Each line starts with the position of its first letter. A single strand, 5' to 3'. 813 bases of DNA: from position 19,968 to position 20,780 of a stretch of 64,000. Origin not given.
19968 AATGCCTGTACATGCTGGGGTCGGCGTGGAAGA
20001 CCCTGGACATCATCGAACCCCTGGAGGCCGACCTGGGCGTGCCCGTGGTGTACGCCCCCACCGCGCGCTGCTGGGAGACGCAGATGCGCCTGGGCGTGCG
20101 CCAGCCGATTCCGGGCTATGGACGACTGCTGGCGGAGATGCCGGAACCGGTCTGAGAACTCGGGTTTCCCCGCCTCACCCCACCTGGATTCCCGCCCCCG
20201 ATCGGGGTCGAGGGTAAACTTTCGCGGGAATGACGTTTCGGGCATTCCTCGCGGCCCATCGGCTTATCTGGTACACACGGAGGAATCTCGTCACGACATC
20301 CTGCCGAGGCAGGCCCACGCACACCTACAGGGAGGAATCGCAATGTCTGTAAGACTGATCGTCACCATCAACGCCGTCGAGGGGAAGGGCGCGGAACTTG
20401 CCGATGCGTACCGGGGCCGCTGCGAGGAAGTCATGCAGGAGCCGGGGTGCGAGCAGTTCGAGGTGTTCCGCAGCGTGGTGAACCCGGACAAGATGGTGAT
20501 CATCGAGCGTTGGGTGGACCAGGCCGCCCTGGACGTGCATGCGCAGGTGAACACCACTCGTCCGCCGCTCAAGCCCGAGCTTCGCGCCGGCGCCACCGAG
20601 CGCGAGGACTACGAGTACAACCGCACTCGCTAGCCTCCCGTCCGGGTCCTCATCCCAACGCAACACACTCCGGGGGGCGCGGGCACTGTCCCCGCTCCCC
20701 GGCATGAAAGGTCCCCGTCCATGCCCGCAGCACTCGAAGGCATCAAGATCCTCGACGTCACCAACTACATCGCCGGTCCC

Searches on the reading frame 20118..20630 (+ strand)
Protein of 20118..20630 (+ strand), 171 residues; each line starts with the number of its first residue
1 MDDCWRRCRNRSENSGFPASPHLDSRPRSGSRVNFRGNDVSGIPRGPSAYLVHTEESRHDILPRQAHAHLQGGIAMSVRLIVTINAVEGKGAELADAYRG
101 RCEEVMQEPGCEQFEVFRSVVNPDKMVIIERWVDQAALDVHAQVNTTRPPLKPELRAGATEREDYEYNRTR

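Call 36: search_protein_families(library=pfam, proteins=[window:20118-20630:+])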
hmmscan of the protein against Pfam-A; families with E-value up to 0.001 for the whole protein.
window:20118-20630:+ (171 aa): 1 family
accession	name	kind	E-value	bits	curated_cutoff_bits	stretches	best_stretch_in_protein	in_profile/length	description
PF03992.22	ABM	-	6e-15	55.6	23.1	1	78-143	2-68/78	Antibiotic biosynthesis monooxygenase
